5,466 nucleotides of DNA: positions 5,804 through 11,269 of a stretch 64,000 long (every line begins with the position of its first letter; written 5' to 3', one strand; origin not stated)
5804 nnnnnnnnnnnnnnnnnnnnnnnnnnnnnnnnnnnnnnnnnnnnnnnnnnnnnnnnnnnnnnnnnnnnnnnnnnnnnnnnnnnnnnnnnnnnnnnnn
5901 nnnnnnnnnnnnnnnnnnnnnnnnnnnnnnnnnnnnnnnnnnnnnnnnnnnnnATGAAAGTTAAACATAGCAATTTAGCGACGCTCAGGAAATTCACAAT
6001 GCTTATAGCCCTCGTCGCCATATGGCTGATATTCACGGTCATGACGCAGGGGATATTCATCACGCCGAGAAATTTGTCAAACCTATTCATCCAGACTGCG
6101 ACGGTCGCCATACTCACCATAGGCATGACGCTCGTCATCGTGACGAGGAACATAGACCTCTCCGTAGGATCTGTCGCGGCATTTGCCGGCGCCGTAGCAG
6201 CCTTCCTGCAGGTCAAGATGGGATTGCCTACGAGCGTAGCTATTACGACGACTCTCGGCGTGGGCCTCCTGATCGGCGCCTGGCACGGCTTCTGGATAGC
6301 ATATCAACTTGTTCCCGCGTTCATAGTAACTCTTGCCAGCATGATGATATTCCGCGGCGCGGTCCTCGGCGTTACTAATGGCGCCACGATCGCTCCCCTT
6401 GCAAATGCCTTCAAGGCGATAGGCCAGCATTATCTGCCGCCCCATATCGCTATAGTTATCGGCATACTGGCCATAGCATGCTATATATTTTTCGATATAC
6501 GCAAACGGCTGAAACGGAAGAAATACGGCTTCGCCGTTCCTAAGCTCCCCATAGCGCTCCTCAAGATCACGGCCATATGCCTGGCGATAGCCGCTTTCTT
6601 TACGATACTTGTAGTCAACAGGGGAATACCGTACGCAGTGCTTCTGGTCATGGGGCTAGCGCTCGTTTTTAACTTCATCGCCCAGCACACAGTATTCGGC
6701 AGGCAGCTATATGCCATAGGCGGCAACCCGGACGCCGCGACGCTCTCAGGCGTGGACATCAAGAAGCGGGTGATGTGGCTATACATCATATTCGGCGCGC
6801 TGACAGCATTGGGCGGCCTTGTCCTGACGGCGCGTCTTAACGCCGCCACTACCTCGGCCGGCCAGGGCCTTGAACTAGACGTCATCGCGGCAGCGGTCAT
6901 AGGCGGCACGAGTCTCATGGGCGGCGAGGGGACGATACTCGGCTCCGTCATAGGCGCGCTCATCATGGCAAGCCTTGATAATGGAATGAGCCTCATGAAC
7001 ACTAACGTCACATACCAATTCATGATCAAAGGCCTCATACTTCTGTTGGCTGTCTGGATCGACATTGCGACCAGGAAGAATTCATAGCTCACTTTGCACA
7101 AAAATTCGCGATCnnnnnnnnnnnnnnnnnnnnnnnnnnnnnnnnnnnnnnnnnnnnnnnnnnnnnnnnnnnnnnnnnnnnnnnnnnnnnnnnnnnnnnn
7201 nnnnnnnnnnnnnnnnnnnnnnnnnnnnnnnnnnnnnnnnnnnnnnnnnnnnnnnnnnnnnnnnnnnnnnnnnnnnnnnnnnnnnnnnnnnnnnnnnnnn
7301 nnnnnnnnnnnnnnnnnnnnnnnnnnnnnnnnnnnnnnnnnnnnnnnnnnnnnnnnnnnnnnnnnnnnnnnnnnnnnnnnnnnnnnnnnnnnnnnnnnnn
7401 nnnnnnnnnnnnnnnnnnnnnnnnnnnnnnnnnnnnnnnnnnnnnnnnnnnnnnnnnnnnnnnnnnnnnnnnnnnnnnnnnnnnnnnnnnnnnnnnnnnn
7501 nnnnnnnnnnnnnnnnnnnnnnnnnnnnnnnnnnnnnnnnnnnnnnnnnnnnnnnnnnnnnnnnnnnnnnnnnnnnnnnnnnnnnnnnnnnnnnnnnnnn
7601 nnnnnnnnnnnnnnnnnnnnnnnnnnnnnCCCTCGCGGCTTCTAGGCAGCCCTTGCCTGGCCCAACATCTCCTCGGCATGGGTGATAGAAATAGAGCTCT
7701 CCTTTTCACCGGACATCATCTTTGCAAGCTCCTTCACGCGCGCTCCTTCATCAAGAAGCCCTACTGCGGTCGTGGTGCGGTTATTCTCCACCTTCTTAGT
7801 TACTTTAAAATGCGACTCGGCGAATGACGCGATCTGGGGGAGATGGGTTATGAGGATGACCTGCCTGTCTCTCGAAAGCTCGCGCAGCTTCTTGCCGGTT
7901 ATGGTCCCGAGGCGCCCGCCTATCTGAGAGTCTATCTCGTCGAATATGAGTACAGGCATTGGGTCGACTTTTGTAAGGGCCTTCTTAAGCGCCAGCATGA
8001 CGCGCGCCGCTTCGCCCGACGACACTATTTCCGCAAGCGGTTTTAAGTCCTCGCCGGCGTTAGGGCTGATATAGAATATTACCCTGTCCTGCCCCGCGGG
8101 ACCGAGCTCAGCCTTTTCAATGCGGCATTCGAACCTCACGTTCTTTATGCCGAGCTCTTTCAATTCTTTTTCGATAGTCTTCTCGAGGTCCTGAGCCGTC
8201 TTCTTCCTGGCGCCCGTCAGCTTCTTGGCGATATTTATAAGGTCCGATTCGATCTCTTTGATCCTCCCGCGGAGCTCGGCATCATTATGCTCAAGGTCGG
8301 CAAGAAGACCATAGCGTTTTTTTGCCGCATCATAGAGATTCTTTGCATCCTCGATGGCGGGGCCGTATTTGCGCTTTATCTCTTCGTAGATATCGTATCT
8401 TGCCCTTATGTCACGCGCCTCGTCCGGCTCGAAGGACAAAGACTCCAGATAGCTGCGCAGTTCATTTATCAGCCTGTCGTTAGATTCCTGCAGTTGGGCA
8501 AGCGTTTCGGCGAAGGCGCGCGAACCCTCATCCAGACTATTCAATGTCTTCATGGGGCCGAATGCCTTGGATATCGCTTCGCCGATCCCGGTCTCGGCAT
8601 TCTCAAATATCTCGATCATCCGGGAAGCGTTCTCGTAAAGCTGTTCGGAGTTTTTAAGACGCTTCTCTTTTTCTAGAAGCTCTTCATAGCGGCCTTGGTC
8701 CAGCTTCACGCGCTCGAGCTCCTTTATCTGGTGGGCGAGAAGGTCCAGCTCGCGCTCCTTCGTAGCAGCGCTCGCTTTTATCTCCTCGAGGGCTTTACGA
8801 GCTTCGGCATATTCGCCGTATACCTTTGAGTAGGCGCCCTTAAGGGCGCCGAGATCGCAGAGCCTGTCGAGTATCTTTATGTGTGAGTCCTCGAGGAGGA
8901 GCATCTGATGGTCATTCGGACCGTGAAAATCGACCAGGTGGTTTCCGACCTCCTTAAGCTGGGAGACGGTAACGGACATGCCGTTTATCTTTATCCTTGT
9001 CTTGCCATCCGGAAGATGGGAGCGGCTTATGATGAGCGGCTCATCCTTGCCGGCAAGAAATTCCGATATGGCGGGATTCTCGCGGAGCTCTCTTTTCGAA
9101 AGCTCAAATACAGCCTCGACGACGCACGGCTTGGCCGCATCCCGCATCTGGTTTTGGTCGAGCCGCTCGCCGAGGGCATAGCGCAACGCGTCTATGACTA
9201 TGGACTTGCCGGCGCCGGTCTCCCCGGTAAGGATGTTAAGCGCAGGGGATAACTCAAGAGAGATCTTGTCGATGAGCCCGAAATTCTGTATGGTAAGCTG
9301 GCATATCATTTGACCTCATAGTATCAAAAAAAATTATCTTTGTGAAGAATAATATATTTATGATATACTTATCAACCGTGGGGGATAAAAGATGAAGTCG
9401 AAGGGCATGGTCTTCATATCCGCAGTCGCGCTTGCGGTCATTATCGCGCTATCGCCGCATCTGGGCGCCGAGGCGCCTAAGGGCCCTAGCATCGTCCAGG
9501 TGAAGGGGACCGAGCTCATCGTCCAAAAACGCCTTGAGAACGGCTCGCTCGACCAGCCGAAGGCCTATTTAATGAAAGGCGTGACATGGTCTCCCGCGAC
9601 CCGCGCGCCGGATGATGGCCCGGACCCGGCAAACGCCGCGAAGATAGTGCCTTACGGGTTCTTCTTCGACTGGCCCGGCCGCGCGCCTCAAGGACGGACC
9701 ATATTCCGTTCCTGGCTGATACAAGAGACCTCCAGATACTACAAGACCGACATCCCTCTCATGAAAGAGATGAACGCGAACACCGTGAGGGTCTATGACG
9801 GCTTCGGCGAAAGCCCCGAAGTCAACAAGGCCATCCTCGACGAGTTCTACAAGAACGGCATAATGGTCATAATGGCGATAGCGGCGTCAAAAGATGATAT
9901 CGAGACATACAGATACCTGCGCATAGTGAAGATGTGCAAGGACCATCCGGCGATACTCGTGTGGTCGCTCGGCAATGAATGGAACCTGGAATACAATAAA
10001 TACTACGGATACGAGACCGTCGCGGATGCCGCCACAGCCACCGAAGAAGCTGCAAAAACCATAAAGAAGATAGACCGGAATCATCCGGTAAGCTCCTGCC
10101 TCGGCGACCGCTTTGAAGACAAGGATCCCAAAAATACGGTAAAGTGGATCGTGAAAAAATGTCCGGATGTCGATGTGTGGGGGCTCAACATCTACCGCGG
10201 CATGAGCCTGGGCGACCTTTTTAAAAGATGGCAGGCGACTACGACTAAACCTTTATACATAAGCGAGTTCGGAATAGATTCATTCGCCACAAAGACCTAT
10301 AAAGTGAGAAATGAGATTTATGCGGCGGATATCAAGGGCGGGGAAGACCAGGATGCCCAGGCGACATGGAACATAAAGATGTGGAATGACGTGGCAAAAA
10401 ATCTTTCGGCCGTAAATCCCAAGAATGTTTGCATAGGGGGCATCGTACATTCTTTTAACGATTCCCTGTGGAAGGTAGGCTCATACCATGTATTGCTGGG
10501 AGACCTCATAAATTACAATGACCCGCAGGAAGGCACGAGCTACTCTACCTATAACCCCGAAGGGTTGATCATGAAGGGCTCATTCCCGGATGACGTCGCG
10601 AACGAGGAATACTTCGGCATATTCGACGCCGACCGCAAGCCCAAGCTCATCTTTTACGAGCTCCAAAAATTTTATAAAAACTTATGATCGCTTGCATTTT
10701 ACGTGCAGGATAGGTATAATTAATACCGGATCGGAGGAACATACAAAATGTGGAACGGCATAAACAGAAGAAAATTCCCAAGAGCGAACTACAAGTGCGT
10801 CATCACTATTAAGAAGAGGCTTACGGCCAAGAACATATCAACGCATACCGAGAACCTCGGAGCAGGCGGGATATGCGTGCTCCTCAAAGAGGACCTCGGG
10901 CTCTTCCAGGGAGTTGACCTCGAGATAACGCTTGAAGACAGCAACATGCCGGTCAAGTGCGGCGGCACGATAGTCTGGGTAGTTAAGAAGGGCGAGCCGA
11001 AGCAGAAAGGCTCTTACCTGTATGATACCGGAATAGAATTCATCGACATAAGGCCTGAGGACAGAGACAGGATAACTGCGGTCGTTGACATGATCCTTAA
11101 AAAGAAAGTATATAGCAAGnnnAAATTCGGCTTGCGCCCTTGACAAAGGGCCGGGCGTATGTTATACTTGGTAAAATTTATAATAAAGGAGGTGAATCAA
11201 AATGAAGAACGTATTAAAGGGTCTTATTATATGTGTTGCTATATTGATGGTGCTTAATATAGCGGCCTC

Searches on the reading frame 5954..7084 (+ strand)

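Call 46: search_protein_families(library=pfam, proteins=[window:5954-7084:+], max_evalue=0.00001)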
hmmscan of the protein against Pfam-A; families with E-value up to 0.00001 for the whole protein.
window:5954-7084:+ (377 aa): 1 family
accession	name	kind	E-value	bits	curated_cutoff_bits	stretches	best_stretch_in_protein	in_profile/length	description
PF02653.21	BPD_transp_2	-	3.3e-32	112.1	26.8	1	41-366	2-268/269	Branched-chain amino acid transport system / permease component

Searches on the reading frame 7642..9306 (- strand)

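Call 46: search_protein_families(library=pfam, proteins=[window:7642-9306:-], max_evalue=0.00001)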
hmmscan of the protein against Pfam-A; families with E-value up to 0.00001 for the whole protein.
window:7642-9306:- (554 aa): 3 families
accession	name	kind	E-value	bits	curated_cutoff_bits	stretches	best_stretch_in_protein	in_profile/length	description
PF02463.25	SMC_N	-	5.8e-24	85.2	40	1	3-506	4-215/220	RecF/RecN/SMC N terminal domain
PF13476.12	AAA_23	-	2.7e-13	51.4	27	1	3-223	1-192/201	AAA domain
PF13175.12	AAA_15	-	3.7e-11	43.7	32.1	1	1-492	3-373/374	AAA ATPase domain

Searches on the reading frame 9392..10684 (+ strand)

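Call 46: search_protein_families(library=pfam, proteins=[window:9392-10684:+], max_evalue=0.00001)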
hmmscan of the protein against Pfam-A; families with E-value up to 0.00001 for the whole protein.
window:9392-10684:+ (431 aa): 1 family
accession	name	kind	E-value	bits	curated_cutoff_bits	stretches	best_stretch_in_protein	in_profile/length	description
PF02836.23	Glyco_hydro_2_C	-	2.1e-09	37.4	21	1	176-299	115-216/302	Glycosyl hydrolases family 2, TIM barrel domain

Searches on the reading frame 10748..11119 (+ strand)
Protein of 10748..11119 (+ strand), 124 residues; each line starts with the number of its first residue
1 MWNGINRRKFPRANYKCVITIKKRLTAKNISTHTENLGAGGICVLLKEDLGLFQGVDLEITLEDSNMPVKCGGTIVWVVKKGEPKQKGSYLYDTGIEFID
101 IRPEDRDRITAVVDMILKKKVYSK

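Call 62: search_protein_families(library=pfam, proteins=[window:10748-11119:+], max_evalue=0.0001)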
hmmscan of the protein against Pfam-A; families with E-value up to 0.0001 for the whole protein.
window:10748-11119:+ (124 aa): 1 family
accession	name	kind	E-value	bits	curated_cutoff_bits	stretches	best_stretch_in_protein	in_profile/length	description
PF07238.19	PilZ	-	1.2e-13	51.6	22.5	1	6-112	1-99/102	PilZ domain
